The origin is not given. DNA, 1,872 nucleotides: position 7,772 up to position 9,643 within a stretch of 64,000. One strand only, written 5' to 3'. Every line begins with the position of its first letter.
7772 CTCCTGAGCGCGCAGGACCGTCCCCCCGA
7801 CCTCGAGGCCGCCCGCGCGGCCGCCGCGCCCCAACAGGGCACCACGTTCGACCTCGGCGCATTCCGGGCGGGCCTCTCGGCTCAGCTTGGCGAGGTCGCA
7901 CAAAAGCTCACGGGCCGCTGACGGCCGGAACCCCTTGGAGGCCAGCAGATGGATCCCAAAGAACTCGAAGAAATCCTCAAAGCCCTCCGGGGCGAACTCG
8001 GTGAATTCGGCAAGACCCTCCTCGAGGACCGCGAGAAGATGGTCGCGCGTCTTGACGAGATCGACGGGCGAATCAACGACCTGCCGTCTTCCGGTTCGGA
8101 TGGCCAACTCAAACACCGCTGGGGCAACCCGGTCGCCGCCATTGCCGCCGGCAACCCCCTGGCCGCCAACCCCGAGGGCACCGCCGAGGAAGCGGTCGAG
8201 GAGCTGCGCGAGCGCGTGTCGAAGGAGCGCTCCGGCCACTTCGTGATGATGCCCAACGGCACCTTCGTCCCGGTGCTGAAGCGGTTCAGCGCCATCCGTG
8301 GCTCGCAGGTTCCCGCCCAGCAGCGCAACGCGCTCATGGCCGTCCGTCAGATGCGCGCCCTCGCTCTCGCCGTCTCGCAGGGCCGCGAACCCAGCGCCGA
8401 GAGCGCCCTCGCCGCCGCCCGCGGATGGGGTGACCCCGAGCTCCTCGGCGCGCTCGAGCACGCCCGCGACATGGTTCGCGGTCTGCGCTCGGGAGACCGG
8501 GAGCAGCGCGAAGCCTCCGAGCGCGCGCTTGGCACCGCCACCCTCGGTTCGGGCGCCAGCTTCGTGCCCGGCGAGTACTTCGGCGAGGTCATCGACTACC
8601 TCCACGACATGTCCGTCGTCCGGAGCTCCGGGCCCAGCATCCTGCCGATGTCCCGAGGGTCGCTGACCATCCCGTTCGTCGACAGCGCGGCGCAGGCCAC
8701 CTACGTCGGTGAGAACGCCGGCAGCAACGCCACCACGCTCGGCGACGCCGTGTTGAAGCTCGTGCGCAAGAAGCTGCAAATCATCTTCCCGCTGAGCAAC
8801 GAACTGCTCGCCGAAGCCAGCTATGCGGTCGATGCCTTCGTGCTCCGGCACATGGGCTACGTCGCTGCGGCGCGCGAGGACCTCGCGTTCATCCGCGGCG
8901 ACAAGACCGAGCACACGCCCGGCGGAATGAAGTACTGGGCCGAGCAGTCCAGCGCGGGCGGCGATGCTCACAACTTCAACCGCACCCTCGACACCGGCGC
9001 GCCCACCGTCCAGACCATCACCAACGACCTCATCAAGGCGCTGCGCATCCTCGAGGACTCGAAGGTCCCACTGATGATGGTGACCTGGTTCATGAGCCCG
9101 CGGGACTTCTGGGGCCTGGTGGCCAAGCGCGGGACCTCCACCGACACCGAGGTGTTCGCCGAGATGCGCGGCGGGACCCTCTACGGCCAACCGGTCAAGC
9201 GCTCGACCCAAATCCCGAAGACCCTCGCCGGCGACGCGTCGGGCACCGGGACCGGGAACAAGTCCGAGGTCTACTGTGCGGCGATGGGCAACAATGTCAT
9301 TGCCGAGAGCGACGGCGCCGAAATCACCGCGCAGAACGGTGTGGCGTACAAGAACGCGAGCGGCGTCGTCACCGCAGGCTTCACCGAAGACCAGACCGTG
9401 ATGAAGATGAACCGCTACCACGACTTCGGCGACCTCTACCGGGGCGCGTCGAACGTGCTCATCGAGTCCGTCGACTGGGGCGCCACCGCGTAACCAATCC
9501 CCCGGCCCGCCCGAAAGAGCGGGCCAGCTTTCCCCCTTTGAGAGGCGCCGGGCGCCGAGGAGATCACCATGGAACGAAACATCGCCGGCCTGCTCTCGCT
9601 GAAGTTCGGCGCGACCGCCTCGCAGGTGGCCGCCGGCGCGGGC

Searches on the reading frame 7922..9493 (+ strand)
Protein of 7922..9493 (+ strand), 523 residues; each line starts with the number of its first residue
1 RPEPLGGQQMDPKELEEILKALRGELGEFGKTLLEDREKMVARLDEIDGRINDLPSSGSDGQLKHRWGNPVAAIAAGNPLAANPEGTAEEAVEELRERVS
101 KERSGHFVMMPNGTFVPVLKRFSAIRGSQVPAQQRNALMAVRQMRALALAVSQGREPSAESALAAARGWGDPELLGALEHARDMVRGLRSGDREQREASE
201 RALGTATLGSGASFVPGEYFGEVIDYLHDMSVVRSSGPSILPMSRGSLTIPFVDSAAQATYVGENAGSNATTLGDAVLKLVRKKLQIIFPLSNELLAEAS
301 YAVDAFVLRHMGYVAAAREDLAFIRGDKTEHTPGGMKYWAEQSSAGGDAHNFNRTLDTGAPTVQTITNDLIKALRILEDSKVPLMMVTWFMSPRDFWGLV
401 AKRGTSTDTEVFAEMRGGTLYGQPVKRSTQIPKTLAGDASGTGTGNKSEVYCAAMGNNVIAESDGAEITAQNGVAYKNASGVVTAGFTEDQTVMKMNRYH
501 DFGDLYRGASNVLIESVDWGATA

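Call 58: search_protein_families(library=pfam, proteins=[window:7922-9493:+], max_evalue=0.00001)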
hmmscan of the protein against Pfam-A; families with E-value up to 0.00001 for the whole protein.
window:7922-9493:+ (523 aa): 1 family
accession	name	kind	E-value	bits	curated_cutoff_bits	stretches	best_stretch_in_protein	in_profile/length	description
PF05065.19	Phage_capsid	-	1.5e-19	70.9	24.2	1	213-502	3-267/280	Phage capsid family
